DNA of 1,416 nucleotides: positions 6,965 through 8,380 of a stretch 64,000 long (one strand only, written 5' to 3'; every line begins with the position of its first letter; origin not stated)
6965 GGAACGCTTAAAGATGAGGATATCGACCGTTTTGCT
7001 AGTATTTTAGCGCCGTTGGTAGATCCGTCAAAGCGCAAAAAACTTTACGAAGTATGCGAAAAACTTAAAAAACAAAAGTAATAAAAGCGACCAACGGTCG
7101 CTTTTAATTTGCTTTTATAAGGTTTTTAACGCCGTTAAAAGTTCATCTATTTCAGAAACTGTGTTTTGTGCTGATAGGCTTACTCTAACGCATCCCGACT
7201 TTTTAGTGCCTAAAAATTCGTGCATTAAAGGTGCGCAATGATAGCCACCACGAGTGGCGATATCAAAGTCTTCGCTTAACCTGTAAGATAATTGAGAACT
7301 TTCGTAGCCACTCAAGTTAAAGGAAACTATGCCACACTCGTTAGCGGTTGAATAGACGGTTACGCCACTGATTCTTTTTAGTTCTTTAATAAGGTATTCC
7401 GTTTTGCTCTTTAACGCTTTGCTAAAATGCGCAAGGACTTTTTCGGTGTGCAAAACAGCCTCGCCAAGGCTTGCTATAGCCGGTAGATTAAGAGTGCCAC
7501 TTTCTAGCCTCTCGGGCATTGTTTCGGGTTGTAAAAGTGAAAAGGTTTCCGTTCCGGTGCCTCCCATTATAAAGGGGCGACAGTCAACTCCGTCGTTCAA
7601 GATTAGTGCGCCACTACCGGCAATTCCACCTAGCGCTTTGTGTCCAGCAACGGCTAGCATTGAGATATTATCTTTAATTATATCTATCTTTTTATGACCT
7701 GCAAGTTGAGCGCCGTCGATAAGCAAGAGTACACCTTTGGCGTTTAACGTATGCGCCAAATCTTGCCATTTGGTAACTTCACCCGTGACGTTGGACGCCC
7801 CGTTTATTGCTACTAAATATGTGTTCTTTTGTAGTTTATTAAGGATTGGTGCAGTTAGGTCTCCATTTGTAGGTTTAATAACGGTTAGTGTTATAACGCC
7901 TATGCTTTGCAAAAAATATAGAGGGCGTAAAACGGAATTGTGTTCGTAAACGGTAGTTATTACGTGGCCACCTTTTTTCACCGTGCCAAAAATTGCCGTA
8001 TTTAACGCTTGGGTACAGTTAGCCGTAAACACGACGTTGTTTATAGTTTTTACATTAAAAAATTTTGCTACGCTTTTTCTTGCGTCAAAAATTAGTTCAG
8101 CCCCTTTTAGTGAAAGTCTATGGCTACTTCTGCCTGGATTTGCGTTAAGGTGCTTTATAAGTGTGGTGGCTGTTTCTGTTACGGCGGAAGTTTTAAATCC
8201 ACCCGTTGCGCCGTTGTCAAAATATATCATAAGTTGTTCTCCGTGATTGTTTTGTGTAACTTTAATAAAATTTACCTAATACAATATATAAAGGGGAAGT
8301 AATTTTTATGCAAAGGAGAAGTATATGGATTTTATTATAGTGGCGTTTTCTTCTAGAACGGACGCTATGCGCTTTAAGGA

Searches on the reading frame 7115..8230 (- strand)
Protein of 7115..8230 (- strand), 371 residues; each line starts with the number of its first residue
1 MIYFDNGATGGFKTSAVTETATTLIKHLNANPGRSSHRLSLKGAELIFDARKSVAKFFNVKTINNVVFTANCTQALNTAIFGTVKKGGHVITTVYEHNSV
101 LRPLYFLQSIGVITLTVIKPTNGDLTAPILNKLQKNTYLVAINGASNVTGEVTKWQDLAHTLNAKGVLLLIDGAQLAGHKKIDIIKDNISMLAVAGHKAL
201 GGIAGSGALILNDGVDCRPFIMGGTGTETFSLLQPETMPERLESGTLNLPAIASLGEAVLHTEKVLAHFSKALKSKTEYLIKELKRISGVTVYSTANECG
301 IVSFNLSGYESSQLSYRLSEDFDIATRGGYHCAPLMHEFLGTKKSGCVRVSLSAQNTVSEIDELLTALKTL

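Call 91: search_protein_families(library=pfam, proteins=[window:7115-8230:-], max_evalue=0.00001)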
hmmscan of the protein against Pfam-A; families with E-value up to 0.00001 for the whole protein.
window:7115-8230:- (371 aa): 2 families
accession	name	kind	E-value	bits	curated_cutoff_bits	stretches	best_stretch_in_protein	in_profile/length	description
PF00266.25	Aminotran_5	-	8.9e-68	229.4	21.5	1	2-364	1-371/371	Aminotransferase class-V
PF00155.27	Aminotran_1_2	-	4.2e-10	39.8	19.7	1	48-368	45-361/361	Aminotransferase class I and II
